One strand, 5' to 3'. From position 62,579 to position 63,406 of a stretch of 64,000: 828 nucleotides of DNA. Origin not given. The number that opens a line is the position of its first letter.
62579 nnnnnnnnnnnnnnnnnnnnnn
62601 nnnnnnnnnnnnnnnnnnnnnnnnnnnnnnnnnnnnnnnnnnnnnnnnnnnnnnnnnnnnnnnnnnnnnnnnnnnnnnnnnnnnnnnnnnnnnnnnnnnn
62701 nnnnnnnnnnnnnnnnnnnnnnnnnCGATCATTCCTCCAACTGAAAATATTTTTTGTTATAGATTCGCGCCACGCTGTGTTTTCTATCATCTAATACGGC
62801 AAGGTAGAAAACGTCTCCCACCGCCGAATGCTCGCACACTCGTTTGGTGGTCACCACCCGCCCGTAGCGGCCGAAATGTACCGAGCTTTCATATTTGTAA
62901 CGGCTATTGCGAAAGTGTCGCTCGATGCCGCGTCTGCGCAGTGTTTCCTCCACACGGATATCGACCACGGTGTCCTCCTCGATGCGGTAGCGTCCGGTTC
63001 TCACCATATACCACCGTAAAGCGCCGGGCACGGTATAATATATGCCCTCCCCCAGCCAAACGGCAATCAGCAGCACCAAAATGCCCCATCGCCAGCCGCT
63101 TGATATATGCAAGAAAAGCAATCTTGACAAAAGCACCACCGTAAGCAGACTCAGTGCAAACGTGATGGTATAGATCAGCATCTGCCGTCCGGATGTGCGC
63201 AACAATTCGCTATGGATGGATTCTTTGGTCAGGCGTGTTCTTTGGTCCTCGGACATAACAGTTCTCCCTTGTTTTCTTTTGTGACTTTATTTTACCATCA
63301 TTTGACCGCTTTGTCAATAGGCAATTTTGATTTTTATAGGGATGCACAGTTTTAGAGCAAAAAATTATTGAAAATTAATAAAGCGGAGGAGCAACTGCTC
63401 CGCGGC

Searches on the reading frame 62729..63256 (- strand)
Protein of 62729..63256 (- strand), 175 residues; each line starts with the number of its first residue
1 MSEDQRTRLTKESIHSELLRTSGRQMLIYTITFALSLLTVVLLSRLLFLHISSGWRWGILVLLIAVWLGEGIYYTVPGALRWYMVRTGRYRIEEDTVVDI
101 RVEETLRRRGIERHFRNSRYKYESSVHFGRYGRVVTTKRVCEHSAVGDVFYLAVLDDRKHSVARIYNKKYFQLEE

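Call 8: find_encoding_contigs(protein=window:62729-63256:-, flank=10000, max_places=8)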
Protein window:62729-63256:- (175 aa): 13 contigs read that carry it; 8 places shown.
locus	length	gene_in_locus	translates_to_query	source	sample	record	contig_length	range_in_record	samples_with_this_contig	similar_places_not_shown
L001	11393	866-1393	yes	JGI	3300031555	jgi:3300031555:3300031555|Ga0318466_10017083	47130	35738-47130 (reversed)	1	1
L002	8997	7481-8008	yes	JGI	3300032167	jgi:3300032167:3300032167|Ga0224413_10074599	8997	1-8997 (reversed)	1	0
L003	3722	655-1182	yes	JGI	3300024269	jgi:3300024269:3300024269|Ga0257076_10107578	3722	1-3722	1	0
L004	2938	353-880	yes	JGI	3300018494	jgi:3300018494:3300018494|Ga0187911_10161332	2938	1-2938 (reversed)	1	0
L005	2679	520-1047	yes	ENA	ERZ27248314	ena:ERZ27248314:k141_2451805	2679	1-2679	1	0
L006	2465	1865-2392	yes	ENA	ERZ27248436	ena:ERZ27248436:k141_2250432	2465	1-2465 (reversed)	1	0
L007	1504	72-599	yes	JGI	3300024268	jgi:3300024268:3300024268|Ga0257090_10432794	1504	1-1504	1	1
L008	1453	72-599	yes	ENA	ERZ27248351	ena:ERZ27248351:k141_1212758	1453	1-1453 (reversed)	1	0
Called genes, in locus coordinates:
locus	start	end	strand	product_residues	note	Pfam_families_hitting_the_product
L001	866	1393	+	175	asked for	-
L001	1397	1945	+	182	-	-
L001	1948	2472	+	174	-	-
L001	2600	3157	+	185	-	PF04542:Sigma70_r2, PF07638:Sigma70_ECF (weak), PF08281:Sigma70_r4_2, PF04545:Sigma70_r4 (weak)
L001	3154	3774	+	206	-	-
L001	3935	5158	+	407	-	PF01553:Acyltransferase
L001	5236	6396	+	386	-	PF13439:Glyco_transf_4, PF13579:Glyco_trans_4_4, PF00534:Glycos_transf_1, PF13692:Glyco_trans_1_4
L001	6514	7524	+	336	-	PF01408:GFO_IDH_MocA, PF02894:GFO_IDH_MocA_C, PF22725:GFO_IDH_MocA_C3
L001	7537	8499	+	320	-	PF03547:Mem_trans, PF01758:SBF (weak)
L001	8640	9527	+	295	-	PF01381:HTH_3, PF12844:HTH_19 (weak), PF13560:HTH_31 (weak)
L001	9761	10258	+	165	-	PF01257:2Fe-2S_thioredx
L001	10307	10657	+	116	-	PF07085:DRTGG (weak)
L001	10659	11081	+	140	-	PF13581:HATPase_c_2, PF02518:HATPase_c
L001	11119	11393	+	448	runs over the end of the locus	PF00037:Fer4 (faint), PF12837:Fer4_6 (faint), PF13237:Fer4_10, PF14697:Fer4_21 (faint), PF12838:Fer4_7, PF13187:Fer4_9, PF02906:Fe_hyd_lg_C, PF04060:FeS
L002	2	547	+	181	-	?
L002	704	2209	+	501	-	PF01547:SBP_bac_1, PF13416:SBP_bac_8 (weak)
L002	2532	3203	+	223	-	PF12822:ECF_trnsprt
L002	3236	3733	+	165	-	PF06695:Sm_multidrug_ex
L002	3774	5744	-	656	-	PF00512:HisKA, PF02518:HATPase_c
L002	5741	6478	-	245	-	PF00072:Response_reg, PF00486:Trans_reg_C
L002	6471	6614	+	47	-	-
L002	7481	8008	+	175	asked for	-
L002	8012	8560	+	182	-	-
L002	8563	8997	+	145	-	?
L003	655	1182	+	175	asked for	-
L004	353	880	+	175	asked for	-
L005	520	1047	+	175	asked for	-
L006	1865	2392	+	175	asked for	-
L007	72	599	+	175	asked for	-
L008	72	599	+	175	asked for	-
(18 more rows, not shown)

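Call 9: search_protein_families(library=pfam, proteins=[window:62729-63256:-], max_evalue=0.01)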
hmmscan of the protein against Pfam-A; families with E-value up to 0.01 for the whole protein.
window:62729-63256:- (175 aa): 0 families

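Call 17: find_homologous_proteins(query=window:62729-63256:-, max_evalue=0.001)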
Query window:62729-63256:- (175 aa): 13 proteins with E <= 0.001 among 293 candidates.
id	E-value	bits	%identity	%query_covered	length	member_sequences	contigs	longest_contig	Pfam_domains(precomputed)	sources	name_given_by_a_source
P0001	2.0e-104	365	96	100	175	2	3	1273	-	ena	-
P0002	8.7e-103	359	95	100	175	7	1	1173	-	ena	-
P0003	5.9e-88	311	80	100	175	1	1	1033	-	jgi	jgi:hypothetical protein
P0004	2.3e-82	293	75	100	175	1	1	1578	-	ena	-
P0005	1.0e-77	278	75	100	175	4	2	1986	-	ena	-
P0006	2.7e-73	263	70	100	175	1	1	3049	-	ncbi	-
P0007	4.4e-71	256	69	100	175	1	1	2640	-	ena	-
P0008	8.6e-69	249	66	100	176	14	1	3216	-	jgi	jgi:hypothetical protein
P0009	9.1e-69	249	66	100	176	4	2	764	-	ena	-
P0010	9.2e-69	249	67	100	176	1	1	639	-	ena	-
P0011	1.2e-68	248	67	100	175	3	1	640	-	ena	-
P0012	8.9e-68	245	66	100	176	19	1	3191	-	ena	-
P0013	1.5e-67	245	65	100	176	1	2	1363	-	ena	-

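Call 18: find_encoding_contigs(protein=P0006, flank=10000, max_places=4)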
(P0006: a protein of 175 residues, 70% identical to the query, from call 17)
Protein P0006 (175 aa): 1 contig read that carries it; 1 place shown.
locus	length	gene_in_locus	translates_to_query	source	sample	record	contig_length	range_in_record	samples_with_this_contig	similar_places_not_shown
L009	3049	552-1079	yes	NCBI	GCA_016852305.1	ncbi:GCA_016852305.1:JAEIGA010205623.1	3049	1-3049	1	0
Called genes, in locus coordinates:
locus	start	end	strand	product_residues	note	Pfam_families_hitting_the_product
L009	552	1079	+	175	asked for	-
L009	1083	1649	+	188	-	-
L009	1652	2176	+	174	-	-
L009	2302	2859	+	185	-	PF04542:Sigma70_r2 (faint), PF08281:Sigma70_r4_2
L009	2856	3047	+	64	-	?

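Call 19: find_encoding_contigs(protein=P0008, flank=10000, max_places=4)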
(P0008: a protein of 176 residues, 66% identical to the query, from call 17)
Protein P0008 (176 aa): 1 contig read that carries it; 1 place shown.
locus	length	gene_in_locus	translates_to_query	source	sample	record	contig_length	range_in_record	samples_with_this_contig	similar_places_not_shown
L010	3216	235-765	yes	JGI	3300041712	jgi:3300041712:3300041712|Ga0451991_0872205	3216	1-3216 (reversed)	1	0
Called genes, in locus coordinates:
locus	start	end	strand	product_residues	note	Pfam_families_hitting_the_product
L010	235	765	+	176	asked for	-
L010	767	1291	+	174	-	-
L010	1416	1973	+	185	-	PF04542:Sigma70_r2, PF08281:Sigma70_r4_2, PF04545:Sigma70_r4 (weak)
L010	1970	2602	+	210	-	-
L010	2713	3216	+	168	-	?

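Call 20: find_encoding_contigs(protein=P0012, flank=10000, max_places=4)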
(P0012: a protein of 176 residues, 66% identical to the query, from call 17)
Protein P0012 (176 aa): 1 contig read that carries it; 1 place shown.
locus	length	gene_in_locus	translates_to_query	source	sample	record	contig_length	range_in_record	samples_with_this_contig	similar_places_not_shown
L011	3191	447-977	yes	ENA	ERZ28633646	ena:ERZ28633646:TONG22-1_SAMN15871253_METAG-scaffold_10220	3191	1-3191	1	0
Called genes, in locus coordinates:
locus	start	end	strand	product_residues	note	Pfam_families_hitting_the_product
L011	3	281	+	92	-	?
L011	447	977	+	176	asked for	-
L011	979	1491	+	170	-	-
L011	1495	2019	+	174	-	-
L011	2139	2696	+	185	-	PF04542:Sigma70_r2, PF08281:Sigma70_r4_2, PF04545:Sigma70_r4 (faint)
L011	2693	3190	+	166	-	?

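Call 21: find_encoding_contigs(protein=P0005, flank=10000, max_places=4)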
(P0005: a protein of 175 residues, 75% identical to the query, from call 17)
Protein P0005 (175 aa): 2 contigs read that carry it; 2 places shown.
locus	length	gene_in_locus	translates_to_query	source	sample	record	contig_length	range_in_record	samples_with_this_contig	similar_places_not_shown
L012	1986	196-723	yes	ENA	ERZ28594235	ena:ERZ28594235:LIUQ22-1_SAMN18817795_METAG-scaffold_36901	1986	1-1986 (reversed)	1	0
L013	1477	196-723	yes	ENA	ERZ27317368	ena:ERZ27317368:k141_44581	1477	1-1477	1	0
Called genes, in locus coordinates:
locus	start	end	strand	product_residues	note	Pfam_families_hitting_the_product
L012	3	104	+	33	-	?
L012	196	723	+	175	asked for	-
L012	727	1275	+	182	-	-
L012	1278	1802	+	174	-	-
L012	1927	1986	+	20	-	?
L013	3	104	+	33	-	?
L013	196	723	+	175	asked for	-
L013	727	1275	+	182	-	-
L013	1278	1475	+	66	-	?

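Call 29: find_related_loci(query=A1, collection=genome_contigs, flank=10000)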
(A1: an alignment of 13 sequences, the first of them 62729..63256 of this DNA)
Query A1 (175 aa) in genome_contigs; peptide patterns used: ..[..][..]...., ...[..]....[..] (x = any residue, [..] = any of these).
39 stretches matched a pattern, but none encodes a relative of the query by tblastn (E <= 1e-3).

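Call 30: find_homologous_proteins(query=L002:5741-6478:-, max_evalue=1e-40)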
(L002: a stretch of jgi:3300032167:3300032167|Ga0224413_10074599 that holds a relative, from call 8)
Query L002:5741-6478:- (245 aa): 8000 proteins with E <= 1e-40 among 8000 candidates; the best 120 are listed.
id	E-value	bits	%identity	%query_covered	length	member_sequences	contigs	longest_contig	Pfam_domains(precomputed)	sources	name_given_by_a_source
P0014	1.5e-160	550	99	100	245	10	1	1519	PF00486.35,PF00072.31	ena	-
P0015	2.4e-142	491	91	99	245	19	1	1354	PF00486.35,PF00072.31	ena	-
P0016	2.0e-139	481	89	100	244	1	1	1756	PF00486.35,PF00072.31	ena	-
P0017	5.6e-129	447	81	100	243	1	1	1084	PF00486.35,PF00072.31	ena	-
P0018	1.0e-125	436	83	95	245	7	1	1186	PF00486.35,PF00072.31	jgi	jgi:DNA-binding response OmpR family regulator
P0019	2.7e-124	432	80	100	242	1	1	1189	PF00486.35,PF00072.31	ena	-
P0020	3.8e-124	431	81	98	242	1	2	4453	PF00486.35,PF00072.31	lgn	-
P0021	5.4e-124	431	81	100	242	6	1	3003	PF00486.35,PF00072.31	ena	-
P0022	5.7e-124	431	79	98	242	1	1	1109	PF00486.35,PF00072.31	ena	-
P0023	6.1e-124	430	81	98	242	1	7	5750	PF00486.35,PF00072.31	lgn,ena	-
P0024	1.2e-123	430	79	100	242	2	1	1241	PF00486.35,PF00072.31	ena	-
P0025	1.5e-123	429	82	98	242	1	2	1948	PF00486.35,PF00072.31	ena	-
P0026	1.7e-123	429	77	100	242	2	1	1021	PF00486.35,PF00072.31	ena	-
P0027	5.5e-123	427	81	95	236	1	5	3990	PF00486.35,PF00072.31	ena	-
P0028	7.6e-123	427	81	95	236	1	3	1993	PF00486.35,PF00072.31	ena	-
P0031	3.7e-122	425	79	98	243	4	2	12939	PF00486.35,PF00072.31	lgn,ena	-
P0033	6.7e-122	424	79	100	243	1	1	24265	PF00486.35,PF00072.31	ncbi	-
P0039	1.5e-120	419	79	95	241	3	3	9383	PF00486.35,PF00072.31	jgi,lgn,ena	-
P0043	1.1e-119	417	78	100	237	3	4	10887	PF00486.35,PF00072.31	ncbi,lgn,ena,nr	ncbi:MAG: response regulator transcription factor [Clostridia bacterium]|nr:response regulator trans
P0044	6.4e-119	414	77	99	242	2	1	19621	PF00486.35,PF00072.31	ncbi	-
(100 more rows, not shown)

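Call 31: find_encoding_contigs(protein=P0033, flank=6000, max_places=3)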
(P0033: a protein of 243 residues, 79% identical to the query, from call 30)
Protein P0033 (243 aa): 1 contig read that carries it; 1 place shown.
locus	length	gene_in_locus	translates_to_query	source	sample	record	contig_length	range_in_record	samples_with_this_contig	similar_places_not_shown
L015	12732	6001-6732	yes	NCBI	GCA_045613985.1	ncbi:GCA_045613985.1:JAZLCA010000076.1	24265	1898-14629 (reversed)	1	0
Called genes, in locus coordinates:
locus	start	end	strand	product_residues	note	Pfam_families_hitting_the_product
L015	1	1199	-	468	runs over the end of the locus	PF01554:MatE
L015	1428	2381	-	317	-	PF01408:GFO_IDH_MocA, PF02894:GFO_IDH_MocA_C, PF22725:GFO_IDH_MocA_C3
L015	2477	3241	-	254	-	PF14808:TMEM164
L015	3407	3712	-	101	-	PF20383:DUF6678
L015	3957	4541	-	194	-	-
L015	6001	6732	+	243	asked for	PF00072:Response_reg, PF00486:Trans_reg_C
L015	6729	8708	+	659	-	PF00512:HisKA, PF02518:HATPase_c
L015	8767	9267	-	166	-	PF06695:Sm_multidrug_ex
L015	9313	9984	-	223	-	PF12822:ECF_trnsprt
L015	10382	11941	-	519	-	-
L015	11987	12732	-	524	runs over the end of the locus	-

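Call 32: find_encoding_contigs(protein=P0044, flank=6000, max_places=3)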
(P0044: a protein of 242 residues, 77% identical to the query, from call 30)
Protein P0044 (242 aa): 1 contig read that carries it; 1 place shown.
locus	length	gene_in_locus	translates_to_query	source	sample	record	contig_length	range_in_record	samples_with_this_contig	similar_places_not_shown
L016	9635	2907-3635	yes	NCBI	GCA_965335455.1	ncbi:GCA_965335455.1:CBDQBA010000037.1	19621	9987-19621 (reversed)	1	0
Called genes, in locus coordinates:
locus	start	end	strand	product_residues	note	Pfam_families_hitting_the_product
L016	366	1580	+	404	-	-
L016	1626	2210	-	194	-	-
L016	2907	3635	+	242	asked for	PF00072:Response_reg, PF00486:Trans_reg_C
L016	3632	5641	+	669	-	PF00512:HisKA, PF02518:HATPase_c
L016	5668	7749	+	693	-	PF17678:Glyco_hydro_92N, PF07971:Glyco_hydro_92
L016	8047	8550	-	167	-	PF06695:Sm_multidrug_ex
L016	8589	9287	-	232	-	PF07155:ECF-ribofla_trS, PF12822:ECF_trnsprt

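Call 33: find_encoding_contigs(protein=P0031, flank=6000, max_places=3)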
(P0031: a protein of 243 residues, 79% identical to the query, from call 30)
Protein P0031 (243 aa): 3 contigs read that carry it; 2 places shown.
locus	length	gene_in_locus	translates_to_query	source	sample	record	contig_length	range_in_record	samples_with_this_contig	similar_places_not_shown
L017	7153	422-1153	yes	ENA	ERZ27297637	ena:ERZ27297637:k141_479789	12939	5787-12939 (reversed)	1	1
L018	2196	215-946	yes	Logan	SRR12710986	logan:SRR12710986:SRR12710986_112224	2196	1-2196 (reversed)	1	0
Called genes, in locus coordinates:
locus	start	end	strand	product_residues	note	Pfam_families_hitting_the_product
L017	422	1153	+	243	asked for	PF00072:Response_reg, PF00486:Trans_reg_C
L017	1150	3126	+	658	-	PF00512:HisKA, PF02518:HATPase_c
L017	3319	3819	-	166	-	PF06695:Sm_multidrug_ex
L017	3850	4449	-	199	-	PF12822:ECF_trnsprt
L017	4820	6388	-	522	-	-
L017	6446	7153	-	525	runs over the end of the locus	-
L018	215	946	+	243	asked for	PF00072:Response_reg, PF00486:Trans_reg_C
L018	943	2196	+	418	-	?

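Call 34: find_encoding_contigs(protein=P0043, flank=6000, max_places=4)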
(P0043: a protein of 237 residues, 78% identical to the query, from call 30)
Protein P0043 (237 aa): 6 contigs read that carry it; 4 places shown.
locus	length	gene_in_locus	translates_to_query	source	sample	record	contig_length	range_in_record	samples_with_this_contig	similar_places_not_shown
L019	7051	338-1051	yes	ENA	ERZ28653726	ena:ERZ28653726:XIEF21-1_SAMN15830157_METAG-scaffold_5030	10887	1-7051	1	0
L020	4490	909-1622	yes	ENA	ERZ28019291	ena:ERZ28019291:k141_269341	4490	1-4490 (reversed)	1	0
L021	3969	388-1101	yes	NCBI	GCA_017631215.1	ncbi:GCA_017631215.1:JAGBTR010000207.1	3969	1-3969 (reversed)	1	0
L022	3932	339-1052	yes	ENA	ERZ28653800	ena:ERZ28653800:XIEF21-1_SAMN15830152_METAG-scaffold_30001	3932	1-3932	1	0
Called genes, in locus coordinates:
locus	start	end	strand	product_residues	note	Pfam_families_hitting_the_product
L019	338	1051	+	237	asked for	PF00072:Response_reg, PF00486:Trans_reg_C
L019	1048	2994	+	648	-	PF00512:HisKA, PF02518:HATPase_c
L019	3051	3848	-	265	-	-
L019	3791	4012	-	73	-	-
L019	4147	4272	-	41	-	-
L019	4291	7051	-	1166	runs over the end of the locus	-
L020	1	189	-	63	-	?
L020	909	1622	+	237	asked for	PF00072:Response_reg, PF00486:Trans_reg_C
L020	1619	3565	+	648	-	PF00512:HisKA, PF02518:HATPase_c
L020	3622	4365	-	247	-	-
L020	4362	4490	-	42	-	?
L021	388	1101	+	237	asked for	PF00072:Response_reg, PF00486:Trans_reg_C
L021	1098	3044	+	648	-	PF00512:HisKA, PF02518:HATPase_c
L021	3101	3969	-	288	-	?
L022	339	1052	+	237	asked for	PF00072:Response_reg, PF00486:Trans_reg_C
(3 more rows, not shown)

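Call 39: find_encoding_contigs(protein=P0023, flank=3000, max_places=7)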
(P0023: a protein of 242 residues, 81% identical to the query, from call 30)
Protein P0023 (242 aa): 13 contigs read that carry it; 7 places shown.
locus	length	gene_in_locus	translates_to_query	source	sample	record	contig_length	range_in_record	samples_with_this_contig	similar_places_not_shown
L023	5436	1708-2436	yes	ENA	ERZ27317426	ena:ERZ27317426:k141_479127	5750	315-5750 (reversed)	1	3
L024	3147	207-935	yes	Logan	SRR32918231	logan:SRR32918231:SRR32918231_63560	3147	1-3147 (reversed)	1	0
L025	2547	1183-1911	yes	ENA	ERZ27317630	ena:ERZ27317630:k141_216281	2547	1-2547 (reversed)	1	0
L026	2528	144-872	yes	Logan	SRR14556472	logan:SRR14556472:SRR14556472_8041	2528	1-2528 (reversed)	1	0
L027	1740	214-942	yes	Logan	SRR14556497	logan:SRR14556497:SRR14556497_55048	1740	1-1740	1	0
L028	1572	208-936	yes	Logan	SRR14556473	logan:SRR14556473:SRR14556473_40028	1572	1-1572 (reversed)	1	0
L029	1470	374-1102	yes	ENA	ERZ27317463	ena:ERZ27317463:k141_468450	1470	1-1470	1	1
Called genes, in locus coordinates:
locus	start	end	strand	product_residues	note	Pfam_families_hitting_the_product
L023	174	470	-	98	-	-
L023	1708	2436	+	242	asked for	PF00072:Response_reg, PF00486:Trans_reg_C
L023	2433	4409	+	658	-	PF00512:HisKA, PF02518:HATPase_c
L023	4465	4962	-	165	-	PF06695:Sm_multidrug_ex, PF09335:VTT_dom (weak)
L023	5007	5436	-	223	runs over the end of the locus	PF12822:ECF_trnsprt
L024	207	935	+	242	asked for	PF00072:Response_reg, PF00486:Trans_reg_C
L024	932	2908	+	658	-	PF00512:HisKA, PF02518:HATPase_c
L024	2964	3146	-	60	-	?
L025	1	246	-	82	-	?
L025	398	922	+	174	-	-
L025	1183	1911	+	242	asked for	PF00072:Response_reg, PF00486:Trans_reg_C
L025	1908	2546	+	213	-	?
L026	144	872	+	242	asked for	PF00072:Response_reg, PF00486:Trans_reg_C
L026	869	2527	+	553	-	?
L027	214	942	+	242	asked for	PF00072:Response_reg, PF00486:Trans_reg_C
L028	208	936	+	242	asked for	PF00072:Response_reg, PF00486:Trans_reg_C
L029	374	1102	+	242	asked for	PF00072:Response_reg, PF00486:Trans_reg_C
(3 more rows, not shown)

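Call 40: find_encoding_contigs(protein=P0039, flank=3000, max_places=4)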
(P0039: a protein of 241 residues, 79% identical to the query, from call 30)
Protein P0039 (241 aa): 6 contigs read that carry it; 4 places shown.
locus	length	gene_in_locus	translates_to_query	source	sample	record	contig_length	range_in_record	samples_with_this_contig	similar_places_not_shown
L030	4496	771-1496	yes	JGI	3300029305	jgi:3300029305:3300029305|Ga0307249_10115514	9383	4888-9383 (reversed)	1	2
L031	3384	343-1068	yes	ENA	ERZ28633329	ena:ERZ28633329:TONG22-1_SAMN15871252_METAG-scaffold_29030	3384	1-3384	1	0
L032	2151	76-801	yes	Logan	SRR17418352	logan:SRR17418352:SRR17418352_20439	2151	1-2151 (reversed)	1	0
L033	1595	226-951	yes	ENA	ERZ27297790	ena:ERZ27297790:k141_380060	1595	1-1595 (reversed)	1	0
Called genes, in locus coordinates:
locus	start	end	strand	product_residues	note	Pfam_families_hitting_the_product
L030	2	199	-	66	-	?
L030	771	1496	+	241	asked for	PF00072:Response_reg, PF00486:Trans_reg_C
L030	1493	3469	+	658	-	PF00512:HisKA, PF02518:HATPase_c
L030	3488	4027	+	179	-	PF14317:YcxB (weak)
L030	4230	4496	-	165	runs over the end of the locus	PF06695:Sm_multidrug_ex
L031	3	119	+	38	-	?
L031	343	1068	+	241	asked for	PF00072:Response_reg, PF00486:Trans_reg_C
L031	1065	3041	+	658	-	PF00512:HisKA, PF02518:HATPase_c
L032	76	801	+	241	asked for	PF00072:Response_reg, PF00486:Trans_reg_C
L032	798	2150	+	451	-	?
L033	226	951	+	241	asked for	PF00072:Response_reg, PF00486:Trans_reg_C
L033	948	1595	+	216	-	?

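Call 41: find_encoding_contigs(protein=P0016, flank=3000, max_places=4)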
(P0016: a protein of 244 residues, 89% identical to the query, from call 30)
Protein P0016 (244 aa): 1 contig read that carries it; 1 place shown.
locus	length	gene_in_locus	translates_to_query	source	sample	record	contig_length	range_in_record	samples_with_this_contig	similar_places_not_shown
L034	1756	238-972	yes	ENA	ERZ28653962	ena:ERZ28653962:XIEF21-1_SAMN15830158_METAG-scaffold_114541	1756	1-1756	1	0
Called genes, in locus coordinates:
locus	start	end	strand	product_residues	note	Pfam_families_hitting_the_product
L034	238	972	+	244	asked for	PF00072:Response_reg, PF00486:Trans_reg_C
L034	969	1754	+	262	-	?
